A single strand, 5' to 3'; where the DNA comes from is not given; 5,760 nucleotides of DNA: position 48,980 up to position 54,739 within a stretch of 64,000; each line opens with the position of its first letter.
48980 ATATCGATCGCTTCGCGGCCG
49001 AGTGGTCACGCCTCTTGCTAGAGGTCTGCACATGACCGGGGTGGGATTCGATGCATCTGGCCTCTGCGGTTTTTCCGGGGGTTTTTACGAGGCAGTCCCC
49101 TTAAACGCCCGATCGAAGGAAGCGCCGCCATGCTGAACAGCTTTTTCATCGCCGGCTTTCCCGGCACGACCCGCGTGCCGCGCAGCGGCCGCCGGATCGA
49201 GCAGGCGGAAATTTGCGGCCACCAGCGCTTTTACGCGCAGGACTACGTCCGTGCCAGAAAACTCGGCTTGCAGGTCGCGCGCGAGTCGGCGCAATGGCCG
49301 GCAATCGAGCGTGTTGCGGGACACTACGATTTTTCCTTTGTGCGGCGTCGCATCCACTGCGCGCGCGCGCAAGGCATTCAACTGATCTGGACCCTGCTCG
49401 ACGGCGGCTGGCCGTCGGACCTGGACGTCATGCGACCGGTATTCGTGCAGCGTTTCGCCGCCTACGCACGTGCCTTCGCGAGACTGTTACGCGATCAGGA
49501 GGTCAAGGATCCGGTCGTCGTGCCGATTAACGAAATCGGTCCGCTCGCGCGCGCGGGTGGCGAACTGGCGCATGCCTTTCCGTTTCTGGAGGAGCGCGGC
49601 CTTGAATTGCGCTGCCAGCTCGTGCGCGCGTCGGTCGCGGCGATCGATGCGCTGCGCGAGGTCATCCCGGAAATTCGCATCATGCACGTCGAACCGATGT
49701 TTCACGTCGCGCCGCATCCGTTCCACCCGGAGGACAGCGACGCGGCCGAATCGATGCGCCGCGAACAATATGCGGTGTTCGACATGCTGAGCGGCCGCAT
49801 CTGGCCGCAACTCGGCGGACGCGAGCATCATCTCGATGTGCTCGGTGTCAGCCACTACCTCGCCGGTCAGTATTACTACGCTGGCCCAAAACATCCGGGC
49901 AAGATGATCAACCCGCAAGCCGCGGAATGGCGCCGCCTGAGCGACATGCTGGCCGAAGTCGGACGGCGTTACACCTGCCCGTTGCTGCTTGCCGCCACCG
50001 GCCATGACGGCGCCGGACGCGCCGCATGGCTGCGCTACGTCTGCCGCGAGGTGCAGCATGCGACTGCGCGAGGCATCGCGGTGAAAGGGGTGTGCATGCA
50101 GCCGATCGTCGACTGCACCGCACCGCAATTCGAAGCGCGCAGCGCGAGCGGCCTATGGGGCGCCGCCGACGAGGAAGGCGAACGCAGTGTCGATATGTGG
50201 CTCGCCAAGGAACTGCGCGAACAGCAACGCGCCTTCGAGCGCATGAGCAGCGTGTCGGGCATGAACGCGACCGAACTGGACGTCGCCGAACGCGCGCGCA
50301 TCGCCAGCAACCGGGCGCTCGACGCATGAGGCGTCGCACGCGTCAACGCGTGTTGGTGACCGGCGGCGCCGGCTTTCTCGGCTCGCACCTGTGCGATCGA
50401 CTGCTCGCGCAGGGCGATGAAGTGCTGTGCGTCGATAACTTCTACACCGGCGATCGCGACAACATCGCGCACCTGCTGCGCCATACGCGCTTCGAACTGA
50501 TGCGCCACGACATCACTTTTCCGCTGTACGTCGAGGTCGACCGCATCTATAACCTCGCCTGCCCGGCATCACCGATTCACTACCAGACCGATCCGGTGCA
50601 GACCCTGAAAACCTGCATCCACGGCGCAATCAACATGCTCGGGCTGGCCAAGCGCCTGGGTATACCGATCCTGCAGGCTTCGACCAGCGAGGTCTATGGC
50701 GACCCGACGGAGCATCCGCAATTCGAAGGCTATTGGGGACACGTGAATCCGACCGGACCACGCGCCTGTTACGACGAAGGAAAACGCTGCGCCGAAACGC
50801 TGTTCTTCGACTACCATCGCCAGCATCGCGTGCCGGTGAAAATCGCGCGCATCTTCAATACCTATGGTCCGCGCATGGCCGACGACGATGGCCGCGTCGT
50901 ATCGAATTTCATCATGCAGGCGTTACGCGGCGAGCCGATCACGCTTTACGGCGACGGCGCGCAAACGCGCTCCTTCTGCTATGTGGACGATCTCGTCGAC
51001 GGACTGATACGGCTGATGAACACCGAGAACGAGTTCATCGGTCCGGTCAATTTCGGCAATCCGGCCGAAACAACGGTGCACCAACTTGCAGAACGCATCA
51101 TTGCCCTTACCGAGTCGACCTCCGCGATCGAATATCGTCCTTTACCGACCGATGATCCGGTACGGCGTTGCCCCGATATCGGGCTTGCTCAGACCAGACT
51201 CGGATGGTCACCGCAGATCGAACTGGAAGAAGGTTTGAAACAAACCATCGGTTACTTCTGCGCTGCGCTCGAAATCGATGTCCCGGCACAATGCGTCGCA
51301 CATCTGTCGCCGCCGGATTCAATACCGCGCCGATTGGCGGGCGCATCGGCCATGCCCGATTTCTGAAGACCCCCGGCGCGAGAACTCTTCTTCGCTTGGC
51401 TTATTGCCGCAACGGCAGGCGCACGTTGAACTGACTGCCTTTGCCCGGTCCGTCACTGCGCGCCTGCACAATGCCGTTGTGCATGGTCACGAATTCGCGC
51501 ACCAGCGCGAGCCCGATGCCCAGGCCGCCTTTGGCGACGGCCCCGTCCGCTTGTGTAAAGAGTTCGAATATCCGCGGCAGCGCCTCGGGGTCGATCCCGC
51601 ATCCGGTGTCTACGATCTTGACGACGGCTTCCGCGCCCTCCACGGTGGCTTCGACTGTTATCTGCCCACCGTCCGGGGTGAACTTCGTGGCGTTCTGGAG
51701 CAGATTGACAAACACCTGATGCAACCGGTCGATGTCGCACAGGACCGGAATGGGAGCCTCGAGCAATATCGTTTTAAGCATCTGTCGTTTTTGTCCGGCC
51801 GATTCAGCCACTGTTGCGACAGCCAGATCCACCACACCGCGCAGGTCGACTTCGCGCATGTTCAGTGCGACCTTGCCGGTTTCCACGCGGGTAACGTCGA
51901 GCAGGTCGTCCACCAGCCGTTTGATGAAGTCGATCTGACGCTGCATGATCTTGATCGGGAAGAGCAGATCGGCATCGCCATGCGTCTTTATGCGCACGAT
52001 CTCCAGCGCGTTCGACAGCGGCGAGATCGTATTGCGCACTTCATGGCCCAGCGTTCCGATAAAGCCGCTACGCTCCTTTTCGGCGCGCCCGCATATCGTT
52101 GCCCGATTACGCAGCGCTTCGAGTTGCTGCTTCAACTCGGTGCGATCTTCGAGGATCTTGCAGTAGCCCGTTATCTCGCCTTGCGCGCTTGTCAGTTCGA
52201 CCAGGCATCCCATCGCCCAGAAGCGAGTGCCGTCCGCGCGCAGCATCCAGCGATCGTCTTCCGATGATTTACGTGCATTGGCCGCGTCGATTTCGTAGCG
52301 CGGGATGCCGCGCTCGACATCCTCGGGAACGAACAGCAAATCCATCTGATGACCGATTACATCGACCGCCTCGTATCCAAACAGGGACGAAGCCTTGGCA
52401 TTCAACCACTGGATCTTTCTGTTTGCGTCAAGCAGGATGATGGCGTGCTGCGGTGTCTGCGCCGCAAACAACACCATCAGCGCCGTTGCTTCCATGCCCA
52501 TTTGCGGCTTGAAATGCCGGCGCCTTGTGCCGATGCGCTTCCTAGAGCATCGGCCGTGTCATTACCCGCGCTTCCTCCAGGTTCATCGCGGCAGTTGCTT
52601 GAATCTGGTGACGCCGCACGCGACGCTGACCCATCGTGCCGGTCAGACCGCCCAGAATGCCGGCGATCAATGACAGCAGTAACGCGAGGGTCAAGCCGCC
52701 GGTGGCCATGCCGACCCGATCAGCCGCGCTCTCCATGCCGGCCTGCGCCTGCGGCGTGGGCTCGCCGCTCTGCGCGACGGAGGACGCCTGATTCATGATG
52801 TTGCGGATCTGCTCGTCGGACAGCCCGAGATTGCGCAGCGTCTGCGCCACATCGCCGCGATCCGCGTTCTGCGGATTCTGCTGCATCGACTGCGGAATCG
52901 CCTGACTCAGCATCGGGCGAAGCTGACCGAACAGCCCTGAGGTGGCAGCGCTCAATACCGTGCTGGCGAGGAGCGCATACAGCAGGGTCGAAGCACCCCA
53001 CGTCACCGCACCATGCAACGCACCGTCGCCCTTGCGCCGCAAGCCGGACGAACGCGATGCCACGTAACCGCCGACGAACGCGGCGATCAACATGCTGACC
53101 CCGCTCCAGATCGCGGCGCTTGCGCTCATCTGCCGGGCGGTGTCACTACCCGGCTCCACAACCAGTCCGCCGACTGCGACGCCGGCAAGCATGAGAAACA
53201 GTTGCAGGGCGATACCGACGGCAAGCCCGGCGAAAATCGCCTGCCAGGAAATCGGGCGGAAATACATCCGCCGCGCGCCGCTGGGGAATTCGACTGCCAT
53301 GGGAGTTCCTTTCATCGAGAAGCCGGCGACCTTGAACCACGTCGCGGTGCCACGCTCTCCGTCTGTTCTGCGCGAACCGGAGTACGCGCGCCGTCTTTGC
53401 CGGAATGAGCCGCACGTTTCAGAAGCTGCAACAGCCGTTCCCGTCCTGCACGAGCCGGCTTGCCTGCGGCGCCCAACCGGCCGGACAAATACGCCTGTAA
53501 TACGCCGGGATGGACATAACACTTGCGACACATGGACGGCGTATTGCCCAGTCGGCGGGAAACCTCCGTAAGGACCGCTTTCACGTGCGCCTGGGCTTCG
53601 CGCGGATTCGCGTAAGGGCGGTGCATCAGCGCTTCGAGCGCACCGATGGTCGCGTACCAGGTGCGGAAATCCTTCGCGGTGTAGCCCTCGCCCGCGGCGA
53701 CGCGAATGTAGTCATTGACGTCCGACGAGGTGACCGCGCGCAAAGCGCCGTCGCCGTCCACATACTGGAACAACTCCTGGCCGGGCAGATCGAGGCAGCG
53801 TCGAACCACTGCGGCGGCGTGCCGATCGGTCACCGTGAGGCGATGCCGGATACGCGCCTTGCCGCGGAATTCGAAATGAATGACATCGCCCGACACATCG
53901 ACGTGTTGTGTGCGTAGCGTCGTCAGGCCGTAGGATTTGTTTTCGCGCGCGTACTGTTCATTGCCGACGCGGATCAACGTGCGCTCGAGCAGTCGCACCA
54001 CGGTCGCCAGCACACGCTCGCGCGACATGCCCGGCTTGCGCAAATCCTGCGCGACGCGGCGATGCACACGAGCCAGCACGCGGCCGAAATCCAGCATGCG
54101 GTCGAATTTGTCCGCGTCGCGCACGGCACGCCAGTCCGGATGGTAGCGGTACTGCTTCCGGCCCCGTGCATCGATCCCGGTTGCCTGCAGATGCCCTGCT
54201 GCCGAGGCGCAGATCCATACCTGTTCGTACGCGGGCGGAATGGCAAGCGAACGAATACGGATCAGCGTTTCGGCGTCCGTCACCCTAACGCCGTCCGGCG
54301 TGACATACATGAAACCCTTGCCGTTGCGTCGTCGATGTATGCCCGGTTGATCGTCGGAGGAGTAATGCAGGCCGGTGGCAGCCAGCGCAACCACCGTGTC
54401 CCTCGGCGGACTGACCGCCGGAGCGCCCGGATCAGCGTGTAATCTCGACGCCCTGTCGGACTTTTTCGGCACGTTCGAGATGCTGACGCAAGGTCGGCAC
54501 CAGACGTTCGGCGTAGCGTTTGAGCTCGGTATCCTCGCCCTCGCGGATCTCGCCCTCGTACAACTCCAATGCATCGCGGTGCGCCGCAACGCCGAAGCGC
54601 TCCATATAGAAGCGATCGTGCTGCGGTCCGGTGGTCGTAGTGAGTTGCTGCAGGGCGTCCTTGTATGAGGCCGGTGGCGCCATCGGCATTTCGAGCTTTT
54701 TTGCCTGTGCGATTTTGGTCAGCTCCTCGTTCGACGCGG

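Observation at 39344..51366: Sigma-54-fronted, translationally coupled 11-gene glycan-assembly operon lacking any export, polymerase or lipid A/Kdo genes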

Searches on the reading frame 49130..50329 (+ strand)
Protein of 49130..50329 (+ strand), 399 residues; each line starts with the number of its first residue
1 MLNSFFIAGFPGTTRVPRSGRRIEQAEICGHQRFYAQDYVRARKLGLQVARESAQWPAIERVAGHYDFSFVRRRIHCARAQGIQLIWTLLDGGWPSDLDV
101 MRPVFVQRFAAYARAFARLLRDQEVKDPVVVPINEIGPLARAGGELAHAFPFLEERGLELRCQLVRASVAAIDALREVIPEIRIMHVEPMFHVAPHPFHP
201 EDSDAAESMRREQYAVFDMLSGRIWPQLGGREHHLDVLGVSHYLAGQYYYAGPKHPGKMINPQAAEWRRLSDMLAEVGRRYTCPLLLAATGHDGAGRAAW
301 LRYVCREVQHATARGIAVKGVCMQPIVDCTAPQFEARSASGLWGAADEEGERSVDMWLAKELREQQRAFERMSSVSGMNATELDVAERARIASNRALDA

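Call 6: search_protein_families(library=pfam, proteins=[window:49130-50329:+], max_evalue=0.01)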
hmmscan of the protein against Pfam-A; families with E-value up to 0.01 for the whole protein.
window:49130-50329:+ (399 aa): 0 families
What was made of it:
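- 49130..50329 (+): GH1-fold TIM-barrel protein lacking the catalytic nucleophile; accessory, present only in the closest relatives. No Pfam hit (call 6).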

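Call 7: search_protein_families(library=ncbifam, proteins=[window:49130-50329:+], max_evalue=0.001)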
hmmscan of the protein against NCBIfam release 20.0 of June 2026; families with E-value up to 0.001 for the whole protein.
window:49130-50329:+ (399 aa): 2 families
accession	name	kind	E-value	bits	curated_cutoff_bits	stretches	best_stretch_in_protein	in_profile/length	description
TIGR03356.1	BGL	equivalog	6.8e-08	31.8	478.5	1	28-217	49-245/427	GH1 family beta-glucosidase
NF051902.1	GH35_fam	subfamily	0.00029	19.6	500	1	48-108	50-109/510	GH35 family beta-galactosidase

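Call 29: search_solved_structures(query=window:49130-50329:+, max_evalue=1)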
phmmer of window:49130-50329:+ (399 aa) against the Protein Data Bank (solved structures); distinct sequences matched with E-value up to 1: 12.
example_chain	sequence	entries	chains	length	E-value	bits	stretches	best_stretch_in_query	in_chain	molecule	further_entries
4hz6_A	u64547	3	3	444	0.0028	19.6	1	14-216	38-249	Beta-glucosidase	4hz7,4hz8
3cmj_A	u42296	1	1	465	0.0031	19.5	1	14-216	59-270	Beta-glucosidase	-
3zjk_A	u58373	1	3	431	0.033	16.1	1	27-205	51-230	BETA GLYCOSIDASE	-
1ug6_A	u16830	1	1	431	0.034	16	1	27-205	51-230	beta-glycosidase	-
3u7v_A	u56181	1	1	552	0.066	15.1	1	41-125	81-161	Beta-galactosidase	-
8puo_A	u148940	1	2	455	0.081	14.8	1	23-121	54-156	Beta-glucosidase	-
8znv_A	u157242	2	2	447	0.15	13.9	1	26-145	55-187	Beta-glucosidase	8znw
4d1i_A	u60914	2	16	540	0.28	13.1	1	43-108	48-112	BETA-GALACTOSIDASE, PUTATIVE, BGL35A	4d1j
5jaw_A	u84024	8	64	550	0.28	13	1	43-108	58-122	Beta-galactosidase, putative, bgl35A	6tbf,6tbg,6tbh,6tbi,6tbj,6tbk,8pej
2xhy_A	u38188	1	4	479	0.5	12.2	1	163-221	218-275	6-PHOSPHO-BETA-GLUCOSIDASE BGLA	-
5e38_A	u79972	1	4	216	0.61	11.9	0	127-185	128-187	Uracil phosphoribosyltransferase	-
6wiu_A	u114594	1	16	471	0.71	11.7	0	28-84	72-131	Beta-glucosidase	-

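Call 44: find_homologous_proteins(query=window:49130-50329:+, max_evalue=0.00001)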
Query window:49130-50329:+ (399 aa): 88 proteins with E <= 0.00001 among 8000 candidates.
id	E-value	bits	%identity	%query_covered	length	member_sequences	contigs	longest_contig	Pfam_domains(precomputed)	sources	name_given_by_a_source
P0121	5.6e-258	873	95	100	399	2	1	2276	-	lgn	-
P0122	2.9e-249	844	91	100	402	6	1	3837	-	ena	-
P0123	2.7e-225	766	81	100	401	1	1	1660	-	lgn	-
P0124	4.9e-225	765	82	100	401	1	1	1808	-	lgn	-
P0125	9.4e-220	747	79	100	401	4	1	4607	-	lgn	-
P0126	1.0e-219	747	80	100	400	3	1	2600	-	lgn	-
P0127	2.2e-217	739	81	94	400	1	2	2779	-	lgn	-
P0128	2.3e-209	713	76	100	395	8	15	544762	-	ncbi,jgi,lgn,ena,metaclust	ncbi:MAG: beta-glucosidase [Pseudomonadota bacterium]|metaclust:\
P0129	4.5e-205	699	74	100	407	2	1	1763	-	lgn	-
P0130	1.1e-112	395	50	93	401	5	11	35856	-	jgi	jgi:hypothetical protein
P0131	1.8e-105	371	46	97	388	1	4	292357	-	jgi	jgi:beta-glucosidase/6-phospho-beta-glucosidase/beta-galactosidase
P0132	4.0e-103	363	80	53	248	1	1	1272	-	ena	-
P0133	1.2e-99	352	47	92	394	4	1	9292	-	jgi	jgi:hypothetical protein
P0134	6.2e-99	349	45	93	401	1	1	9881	-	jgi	jgi:hypothetical protein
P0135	3.7e-97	344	47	93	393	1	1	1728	-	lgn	-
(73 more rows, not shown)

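Call 55: predict_structure(alignment_id=A2)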
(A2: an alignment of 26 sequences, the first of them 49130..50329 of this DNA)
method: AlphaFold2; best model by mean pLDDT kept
length: 399 residues; sequences in the alignment: 26
mean_pLDDT: 89.8   pTM: 0.88
mean pLDDT of the five models: 89.8, 89.2, 89.0, 87.5, 87.0
residues with pLDDT >= 90: 297; 70-90: 64; 50-70: 26; < 50: 12
segments of 3 or more residues with pLDDT < 50: 378-380, 396-399
pLDDT, mean of each block of 10 residues (from residue 1): 94 82 88 96 97 95 95 98 98 91 97 99 97 95 78 87 98 98 97 95 95 96 97 96 91 87 94 96 93 79 96 95 89 56 91 94 96 66 55 50
secondary structure, 60 per line:
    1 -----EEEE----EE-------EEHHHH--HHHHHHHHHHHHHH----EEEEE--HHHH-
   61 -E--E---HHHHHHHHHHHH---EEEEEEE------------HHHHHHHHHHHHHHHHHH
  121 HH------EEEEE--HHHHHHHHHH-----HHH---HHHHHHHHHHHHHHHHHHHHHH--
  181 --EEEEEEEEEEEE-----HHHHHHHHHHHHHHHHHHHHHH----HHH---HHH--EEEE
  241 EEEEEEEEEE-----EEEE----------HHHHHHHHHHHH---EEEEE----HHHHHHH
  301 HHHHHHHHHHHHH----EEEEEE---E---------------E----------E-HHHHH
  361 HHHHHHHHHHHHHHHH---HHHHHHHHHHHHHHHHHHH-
elements in order: E6-9 H25-28 H31-44 E49-53 H56-59 H69-80 E84-90 H103-122 E129-133 H136-145 H157-178 E183-194 H200-221 E237-250 E256-259 H270-281 E285-289 H294-313 E318-323 H356-376 H380-398

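Call 58: fold_search(model_id=the predicted structure, library=pdb)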
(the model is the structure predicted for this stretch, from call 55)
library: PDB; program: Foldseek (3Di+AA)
matches with E <= 10: 1821; with E <= 0.001: 911
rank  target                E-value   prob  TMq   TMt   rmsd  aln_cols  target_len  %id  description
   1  4bce_A                2.7e-17  1.00  0.73  0.69   4.9       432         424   22  crystal structure of Ttb-gly N282T mutant (released 2013-03-06)
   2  6yn7_D                1.3e-16  1.00  0.73  0.67   5.7       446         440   17  Crystal Structure of AHE enzyme from Alicyclobacillus herbarius (released 2021-02-03)
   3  5idi_A                1.4e-16  1.00  0.73  0.66   5.8       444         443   17  Structure of beta glucosidase 1A from Thermotoga neapolitana, mutant E349A (released 2017-02-08)
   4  1gnx_A                1.8e-16  1.00  0.74  0.67   5.1       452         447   20  b-glucosidase from Streptomyces sp (released 2002-10-17)
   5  1uz1_B                1.9e-16  1.00  0.72  0.66   5.7       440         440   18  Family 1 b-glucosidase from Thermotoga maritima in complex with isofagomine lactam (released 2004-11-23)
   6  8znw                  2.4e-16  1.00  0.72  0.67   5.1       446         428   19  Crystal structure of beta-glucosidase Cba3 from Cellulomonas biazotea in complex with glucose (released 2025-05-28)
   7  1ug6                  3.2e-16  1.00  0.75  0.70   4.6       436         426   22  Structure of beta-glucosidase at atomic resolution from thermus thermophilus HB8 (released 2003-06-24)
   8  1od0_A                3.2e-16  1.00  0.74  0.68   5.3       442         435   16  Family 1 b-glucosidase from Thermotoga maritima (released 2003-03-06)
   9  1oin_A                3.2e-16  1.00  0.72  0.65   5.8       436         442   17  Family 1 b-glucosidase from Thermotoga maritima (released 2003-11-25)
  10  6jfp_A                3.6e-16  1.00  0.75  0.68   5.3       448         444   20  Crystal structure of the beta-glucosidase Bgl15 (released 2020-02-12)
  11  1gnx_B                4.0e-16  1.00  0.74  0.67   5.2       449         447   21  b-glucosidase from Streptomyces sp (released 2002-10-17)
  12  2j77_B                4.0e-16  1.00  0.73  0.66   5.7       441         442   17  Beta-glucosidase from Thermotoga maritima in complex with deoxynojirimycin (released 2006-10-18)
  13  3wq8_A                4.5e-16  1.00  0.70  0.63   6.4       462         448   17  Monomer structure of hyperthermophilic beta-glucosidase mutant forming a dodecameric structure in the crystal form (released 2014-07-09)
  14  4bce_B                4.8e-16  1.00  0.74  0.70   4.6       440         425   21  crystal structure of Ttb-gly N282T mutant (released 2013-03-06)
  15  2cbu_B                4.8e-16  1.00  0.71  0.65   5.7       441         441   18  Beta-glucosidase from Thermotoga maritima in complex with castanospermine (released 2006-02-03)
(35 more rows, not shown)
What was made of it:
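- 49130..50329 (+): Model pLDDT 89.8 and GH1 beta-glucosidases at TM 0.73-0.75 (calls 55, 58).
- On Glycoside hydrolase family 1: Foldseek TM 0.73-0.75 to many GH1 structures (call 58).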

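Call 85: search_protein_families(library=padloc, proteins=[window:49130-50329:+], max_evalue=0.001)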
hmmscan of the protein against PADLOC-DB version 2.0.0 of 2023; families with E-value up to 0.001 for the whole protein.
window:49130-50329:+ (399 aa): 0 families

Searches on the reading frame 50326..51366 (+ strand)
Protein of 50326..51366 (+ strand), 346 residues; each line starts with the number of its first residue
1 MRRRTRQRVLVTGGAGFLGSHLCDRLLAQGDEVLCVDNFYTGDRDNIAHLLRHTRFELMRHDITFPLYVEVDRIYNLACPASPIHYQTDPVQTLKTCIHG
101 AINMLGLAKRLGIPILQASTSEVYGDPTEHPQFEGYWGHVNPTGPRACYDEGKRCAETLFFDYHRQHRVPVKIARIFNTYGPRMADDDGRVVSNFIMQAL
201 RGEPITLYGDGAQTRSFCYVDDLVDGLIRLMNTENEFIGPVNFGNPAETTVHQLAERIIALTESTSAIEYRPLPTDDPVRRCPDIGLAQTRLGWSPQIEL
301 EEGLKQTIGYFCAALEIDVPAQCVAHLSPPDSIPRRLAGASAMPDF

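Call 15: search_protein_families(library=pfam, proteins=[window:50326-51366:+], max_evalue=0.001)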
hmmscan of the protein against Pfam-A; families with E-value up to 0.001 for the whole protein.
window:50326-51366:+ (346 aa): 6 families
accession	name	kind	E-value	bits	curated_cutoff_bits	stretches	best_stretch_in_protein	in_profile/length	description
PF01370.27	Epimerase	-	7.2e-50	170.1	20.9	1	9-234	1-228/240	NAD dependent epimerase/dehydratase family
PF16363.11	GDP_Man_Dehyd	-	1.6e-48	166.3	27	1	10-307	1-332/332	GDP-mannose 4,6 dehydratase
PF04321.23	RmlD_sub_bind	-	4.9e-10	39.4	27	1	8-278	2-246/287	RmlD substrate binding domain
PF01073.25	3Beta_HSD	-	3.5e-07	30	22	1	10-162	1-159/280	3-beta hydroxysteroid dehydrogenase/isomerase family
PF07993.18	NAD_binding_4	-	3.6e-07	30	20.1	0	69-179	87-207/258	Male sterility protein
PF02719.21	Polysacc_synt_2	-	3.6e-05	23.5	20.2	0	9-36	1-28/293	Polysaccharide biosynthesis protein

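Call 51: search_protein_families(library=ncbifam, proteins=[window:50326-51366:+], max_evalue=1e-10)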
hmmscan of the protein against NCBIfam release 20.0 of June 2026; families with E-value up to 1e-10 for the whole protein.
window:50326-51366:+ (346 aa): 12 families
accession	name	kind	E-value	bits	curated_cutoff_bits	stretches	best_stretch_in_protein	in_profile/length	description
TIGR01181.1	dTDP_gluc_dehyt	equivalog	4.7e-36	124.5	365.1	1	8-312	1-312/321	dTDP-glucose 4,6-dehydratase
TIGR04180.1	EDH_00030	hypoth_equivalog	5.3e-33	114.4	475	1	9-297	1-295/297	NAD-dependent 4,6-dehydratase LegB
NF008872.0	PRK11908.1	equivalog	4.7e-30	104.8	294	1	7-312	2-336/349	bifunctional UDP-4-keto-pentose/UDP-xylose synthase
NF005998.1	PRK08125.1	equivalog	5.6e-27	94.4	777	1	4-311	313-649/649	bifunctional UDP-4-amino-4-deoxy-L-arabinose formyltransferase/UDP-glucuronic acid oxidase ArnA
TIGR01179.1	galE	equivalog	9.4e-23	80.5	262.3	1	8-306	1-320/332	UDP-glucose 4-epimerase GalE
NF007582.0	PRK10217.1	equivalog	2.6e-21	76.1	698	1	7-313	2-333/355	dTDP-glucose 4,6-dehydratase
NF011728.1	PRK15181.1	equivalog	6.3e-21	74.7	760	1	7-311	16-337/348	Vi polysaccharide biosynthesis UDP-N-acetylglucosaminuronic acid C-4 epimerase TviC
NF007490.0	PRK10084.1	subfamily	3.7e-19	68.9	649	1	8-313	2-336/361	dTDP-glucose 4,6-dehydratase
TIGR02197.1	heptose_epim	equivalog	5.4e-19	68.5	274.6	1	9-276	1-274/316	ADP-glyceromanno-heptose 6-epimerase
NF047922.1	GDPFucSynFcl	equivalog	1e-14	54.8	500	1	163-313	148-303/308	GDP-L-fucose synthase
NF041015.1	UDPsulfquin_syn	equivalog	7e-11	41.7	575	0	189-235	236-282/384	UDP-sulfoquinovose synthase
NF047837.1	UDPAcbARedWbcJ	equivalog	7.7e-11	41.5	500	0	148-267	102-220/372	UDP-2-acetamido-2,6-beta-L-arabino-hexul-4-ose reductase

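Call 53: search_solved_structures(query=window:50326-51366:+, max_evalue=1e-30)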
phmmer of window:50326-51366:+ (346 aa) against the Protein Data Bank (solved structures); distinct sequences matched with E-value up to 1e-30: 9.
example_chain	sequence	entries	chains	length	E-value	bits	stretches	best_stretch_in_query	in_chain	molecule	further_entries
4gll_A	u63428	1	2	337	4e-121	407.7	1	4-325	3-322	UDP-glucuronic acid decarboxylase 1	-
2b69_A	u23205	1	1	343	1.2e-120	406.1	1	4-318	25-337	UDP-glucuronate decarboxylase 1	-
4m55_A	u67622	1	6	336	2.5e-120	405.1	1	4-325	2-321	UDP-glucuronic acid decarboxylase 1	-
4lk3_A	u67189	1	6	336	3.5e-120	404.6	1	4-325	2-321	UDP-glucuronic acid decarboxylase 1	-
7ys8_A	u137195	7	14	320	6.1e-42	147.3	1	8-311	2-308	UDP-glucose 4-epimerase | UDP-glucose 4-epimerase along with EC 5.1.3.2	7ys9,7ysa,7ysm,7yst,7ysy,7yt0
4zrm_A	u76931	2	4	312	1.2e-35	126.6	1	7-316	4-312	UDP-glucose 4-epimerase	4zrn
8vr2_A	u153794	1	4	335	1.6e-35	126.1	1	4-320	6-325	NAD-dependent epimerase/dehydratase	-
6zl6_A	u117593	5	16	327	7e-33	117.5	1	8-311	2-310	Epimerase domain-containing protein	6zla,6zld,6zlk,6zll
6zlj_A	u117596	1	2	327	2e-32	116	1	8-311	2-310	Epimerase domain-containing protein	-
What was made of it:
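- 50326..51366 (+): UDP-glucuronate decarboxylase (UDP-xylose synthase). 407.7 bits to human UXS1, PDB 4gll (call 53).
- Checked: UDP-xylose synthase 50326-51366 (407 bits to human UXS1, call 53)
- UXS could supply a core pentose (call 53).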

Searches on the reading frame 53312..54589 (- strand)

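Call 15: search_protein_families(library=pfam, proteins=[window:53312-54589:-], max_evalue=0.001)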
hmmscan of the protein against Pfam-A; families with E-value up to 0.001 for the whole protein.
window:53312-54589:- (425 aa): 2 families
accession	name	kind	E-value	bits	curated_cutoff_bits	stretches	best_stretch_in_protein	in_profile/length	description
PF01028.25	Topoisom_I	-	1.3e-37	129.9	23.7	1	153-363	4-206/228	Eukaryotic DNA topoisomerase I, catalytic core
PF21338.2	Top1B_N_bact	-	8.8e-25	86.6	27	1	92-140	1-49/49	Bacterial DNA topoisomerase IB, N-terminal domain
